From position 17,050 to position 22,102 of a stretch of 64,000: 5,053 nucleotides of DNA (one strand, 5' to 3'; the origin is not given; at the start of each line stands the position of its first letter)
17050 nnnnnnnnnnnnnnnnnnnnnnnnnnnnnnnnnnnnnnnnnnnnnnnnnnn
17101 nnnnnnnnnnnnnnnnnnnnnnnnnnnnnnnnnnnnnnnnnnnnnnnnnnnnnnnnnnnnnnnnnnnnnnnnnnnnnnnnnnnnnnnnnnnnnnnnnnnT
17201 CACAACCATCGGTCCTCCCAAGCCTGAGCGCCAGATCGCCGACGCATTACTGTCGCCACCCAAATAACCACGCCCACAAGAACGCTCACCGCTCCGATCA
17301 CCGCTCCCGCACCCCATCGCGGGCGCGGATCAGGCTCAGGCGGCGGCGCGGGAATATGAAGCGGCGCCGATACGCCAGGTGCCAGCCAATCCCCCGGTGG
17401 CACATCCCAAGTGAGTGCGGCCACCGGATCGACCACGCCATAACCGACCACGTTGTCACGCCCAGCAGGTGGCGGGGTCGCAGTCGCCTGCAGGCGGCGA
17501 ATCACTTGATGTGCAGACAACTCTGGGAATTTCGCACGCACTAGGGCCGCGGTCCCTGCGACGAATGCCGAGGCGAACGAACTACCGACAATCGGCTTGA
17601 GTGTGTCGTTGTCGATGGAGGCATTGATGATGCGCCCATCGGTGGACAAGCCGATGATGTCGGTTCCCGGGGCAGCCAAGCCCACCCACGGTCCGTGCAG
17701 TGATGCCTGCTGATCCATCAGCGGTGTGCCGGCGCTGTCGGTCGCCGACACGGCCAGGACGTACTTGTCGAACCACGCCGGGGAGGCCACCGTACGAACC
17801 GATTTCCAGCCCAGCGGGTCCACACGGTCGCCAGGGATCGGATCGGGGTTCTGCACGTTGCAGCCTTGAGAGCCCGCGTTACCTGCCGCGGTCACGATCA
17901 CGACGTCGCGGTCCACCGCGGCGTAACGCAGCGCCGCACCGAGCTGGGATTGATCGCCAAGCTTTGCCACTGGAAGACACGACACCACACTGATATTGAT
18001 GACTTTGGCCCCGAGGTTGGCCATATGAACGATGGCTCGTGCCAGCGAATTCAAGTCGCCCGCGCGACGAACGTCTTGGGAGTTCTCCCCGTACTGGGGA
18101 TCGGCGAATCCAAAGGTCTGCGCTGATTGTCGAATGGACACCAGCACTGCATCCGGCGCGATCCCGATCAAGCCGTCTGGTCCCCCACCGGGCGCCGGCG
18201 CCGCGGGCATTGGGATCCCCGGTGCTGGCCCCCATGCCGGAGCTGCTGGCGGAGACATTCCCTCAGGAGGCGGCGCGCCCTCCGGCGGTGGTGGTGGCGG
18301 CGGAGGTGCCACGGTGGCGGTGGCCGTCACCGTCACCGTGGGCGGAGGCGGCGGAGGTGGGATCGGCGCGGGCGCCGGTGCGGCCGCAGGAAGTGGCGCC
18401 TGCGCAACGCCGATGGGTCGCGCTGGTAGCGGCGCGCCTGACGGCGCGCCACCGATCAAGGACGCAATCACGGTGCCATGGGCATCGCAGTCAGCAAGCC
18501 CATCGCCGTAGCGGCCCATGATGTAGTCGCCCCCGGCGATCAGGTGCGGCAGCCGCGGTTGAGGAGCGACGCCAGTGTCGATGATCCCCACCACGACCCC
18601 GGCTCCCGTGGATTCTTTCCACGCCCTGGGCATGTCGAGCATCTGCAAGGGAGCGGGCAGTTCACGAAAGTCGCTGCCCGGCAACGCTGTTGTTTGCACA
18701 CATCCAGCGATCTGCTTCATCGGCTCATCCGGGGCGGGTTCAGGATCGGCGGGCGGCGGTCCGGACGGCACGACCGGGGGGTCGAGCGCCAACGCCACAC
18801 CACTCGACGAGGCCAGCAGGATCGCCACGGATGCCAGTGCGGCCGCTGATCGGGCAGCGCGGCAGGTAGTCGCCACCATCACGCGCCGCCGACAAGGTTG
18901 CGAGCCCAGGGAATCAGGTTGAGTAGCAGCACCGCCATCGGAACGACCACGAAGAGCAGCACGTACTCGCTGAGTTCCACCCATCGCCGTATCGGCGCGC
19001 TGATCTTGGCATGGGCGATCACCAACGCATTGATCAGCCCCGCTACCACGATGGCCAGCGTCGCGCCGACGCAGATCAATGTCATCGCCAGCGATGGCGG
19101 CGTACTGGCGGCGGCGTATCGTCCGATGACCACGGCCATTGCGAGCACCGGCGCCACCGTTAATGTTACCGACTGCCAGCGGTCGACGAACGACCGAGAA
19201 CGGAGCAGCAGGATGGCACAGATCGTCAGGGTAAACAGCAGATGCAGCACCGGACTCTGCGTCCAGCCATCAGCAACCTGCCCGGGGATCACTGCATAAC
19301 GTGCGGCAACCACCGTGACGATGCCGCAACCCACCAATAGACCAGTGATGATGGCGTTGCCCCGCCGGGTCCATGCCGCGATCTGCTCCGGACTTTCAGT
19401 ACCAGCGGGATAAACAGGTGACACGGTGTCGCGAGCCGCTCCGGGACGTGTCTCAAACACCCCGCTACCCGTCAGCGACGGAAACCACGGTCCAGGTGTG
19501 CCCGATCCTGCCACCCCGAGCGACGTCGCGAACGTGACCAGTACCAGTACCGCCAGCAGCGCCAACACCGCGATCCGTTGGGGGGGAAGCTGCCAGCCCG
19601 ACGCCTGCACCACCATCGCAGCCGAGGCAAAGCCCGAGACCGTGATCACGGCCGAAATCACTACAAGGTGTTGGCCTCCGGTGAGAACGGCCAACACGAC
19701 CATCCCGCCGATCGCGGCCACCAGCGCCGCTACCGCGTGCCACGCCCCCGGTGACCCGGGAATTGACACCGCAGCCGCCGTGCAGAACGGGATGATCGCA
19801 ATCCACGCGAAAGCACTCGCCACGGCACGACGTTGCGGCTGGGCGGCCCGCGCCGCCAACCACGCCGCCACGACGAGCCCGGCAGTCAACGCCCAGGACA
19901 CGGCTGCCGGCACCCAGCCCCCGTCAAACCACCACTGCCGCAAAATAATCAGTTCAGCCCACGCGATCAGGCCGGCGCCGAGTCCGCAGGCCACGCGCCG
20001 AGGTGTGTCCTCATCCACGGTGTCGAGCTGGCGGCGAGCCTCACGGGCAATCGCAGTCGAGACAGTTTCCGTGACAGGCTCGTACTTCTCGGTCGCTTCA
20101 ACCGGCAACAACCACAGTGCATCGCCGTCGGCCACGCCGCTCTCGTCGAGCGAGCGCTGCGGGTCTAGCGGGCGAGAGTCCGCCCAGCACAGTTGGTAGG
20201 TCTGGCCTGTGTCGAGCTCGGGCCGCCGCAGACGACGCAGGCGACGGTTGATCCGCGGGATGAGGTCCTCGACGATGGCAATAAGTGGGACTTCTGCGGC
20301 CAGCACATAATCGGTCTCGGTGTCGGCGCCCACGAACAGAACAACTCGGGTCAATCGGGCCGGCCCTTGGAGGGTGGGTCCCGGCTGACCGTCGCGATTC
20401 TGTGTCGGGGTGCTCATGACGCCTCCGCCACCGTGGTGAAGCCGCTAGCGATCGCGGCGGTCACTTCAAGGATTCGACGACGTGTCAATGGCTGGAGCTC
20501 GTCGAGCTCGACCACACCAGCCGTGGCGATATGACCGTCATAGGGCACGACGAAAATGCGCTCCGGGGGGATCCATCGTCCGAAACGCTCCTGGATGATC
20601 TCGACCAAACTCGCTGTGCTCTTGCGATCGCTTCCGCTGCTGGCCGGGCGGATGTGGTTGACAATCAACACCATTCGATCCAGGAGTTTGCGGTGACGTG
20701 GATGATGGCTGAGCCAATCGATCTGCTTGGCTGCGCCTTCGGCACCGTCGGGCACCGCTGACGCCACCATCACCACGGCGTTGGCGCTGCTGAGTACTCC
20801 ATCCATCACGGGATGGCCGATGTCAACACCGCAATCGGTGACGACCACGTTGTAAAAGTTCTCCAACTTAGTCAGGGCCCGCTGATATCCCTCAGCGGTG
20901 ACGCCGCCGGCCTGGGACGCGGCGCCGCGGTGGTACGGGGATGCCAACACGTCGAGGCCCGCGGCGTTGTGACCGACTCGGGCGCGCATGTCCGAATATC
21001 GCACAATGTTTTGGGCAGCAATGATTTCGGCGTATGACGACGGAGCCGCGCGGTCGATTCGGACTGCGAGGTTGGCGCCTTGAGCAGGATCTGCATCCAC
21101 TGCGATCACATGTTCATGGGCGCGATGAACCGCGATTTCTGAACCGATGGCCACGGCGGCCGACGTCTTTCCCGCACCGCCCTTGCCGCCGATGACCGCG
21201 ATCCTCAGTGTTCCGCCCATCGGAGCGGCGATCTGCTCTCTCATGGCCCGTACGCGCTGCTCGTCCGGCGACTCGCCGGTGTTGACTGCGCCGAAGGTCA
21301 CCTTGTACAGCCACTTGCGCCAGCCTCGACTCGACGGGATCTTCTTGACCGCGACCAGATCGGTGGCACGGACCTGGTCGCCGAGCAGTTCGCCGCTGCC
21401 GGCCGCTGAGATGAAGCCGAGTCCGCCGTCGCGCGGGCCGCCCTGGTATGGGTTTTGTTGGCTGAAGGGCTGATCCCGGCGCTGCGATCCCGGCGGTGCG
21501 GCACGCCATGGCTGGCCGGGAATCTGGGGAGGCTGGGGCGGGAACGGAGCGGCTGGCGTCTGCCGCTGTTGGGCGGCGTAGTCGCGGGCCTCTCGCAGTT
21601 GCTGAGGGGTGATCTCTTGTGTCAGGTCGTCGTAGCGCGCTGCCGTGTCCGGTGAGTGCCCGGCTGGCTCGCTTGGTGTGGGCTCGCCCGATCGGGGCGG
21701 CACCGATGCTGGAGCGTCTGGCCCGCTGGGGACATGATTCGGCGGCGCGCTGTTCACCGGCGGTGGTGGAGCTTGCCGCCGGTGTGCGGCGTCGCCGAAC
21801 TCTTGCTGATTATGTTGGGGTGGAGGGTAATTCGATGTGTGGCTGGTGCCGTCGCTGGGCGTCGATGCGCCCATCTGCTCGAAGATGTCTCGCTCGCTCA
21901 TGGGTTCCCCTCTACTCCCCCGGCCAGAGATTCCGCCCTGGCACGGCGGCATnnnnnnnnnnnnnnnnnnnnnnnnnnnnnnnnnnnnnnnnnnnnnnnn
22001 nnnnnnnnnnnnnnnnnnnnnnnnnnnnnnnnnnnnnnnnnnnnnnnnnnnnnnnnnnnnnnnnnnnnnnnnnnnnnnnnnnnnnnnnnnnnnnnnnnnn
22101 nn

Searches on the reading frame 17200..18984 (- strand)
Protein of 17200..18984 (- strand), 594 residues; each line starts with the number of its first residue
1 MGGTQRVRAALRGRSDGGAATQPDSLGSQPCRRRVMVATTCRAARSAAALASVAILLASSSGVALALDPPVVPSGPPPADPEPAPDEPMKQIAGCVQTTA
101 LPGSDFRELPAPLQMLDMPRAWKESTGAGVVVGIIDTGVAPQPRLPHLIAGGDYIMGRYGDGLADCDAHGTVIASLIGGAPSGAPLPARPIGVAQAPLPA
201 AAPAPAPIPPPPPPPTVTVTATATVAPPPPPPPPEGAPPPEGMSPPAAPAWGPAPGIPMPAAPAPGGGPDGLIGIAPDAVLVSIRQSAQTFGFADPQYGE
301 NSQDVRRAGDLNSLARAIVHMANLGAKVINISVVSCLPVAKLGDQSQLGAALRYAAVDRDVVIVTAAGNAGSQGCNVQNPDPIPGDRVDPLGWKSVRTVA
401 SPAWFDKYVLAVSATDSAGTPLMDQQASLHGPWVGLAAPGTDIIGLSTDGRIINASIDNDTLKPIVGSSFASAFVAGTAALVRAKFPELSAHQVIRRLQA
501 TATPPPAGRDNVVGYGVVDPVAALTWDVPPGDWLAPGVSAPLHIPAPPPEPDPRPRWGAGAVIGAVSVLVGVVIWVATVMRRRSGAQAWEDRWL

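Call 9: search_protein_families(library=pfam, proteins=[window:17200-18984:-], max_evalue=0.001)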
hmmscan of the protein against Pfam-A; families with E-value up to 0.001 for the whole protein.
window:17200-18984:- (594 aa): 1 family
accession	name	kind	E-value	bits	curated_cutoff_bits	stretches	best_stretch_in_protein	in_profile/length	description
PF00082.27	Peptidase_S8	-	4e-23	82.6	21.8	1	273-516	75-288/288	Subtilase family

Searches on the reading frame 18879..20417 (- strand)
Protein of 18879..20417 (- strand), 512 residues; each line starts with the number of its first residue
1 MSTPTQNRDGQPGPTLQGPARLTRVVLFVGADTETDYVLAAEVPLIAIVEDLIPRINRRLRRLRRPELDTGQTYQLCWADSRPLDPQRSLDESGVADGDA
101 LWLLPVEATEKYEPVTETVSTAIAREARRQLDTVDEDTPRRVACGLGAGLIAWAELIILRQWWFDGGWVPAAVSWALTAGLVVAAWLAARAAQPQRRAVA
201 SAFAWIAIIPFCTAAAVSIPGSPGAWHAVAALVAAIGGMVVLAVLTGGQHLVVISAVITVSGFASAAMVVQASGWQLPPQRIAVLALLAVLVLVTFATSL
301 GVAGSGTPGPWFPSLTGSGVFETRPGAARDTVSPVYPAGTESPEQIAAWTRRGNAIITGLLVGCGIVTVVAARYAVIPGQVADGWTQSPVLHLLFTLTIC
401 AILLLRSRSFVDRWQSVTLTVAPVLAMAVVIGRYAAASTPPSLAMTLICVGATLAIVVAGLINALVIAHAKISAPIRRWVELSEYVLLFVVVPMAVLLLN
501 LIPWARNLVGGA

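Call 9: search_protein_families(library=pfam, proteins=[window:18879-20417:-], max_evalue=0.001)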
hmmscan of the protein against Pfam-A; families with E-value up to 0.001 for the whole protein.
window:18879-20417:- (512 aa): 2 families
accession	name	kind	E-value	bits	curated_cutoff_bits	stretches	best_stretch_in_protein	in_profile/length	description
PF19053.6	EccD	-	8.5e-31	107.5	30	1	144-508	6-339/339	EccD-like transmembrane domain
PF08817.16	YukD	-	3.3e-10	41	27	1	26-103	4-76/76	WXG100 protein secretion system (Wss), protein YukD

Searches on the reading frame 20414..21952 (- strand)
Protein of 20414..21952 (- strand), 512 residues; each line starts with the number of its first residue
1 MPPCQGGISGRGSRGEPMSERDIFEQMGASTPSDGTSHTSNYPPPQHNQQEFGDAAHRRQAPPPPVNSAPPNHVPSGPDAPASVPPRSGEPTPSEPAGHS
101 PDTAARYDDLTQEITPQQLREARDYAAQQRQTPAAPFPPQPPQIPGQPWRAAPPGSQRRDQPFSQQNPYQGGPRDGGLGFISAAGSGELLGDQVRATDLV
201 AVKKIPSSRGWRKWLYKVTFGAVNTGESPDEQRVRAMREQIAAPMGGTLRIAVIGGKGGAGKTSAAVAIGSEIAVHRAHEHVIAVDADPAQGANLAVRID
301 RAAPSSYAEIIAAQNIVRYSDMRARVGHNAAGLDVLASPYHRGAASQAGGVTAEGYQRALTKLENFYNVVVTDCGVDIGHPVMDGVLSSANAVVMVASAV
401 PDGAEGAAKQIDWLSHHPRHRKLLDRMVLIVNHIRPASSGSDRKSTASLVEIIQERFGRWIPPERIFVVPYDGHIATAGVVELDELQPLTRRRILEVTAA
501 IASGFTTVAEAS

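Call 9: search_protein_families(library=pfam, proteins=[window:20414-21952:-], max_evalue=0.001)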
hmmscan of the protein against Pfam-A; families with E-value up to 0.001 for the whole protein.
window:20414-21952:- (512 aa): 3 families
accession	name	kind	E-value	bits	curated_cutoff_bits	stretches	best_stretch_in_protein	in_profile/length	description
PF13614.12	AAA_31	-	3.3e-08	34.1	27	1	251-408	4-158/177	AAA domain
PF01656.29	CbiA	-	3.4e-06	27.5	25.4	1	251-438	1-87/125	CobQ/CobB/MinD/ParA nucleotide binding domain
PF02374.21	ArsA_ATPase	-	6.8e-05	22.7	24.3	1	250-291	2-41/305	Anion-transporting ATPase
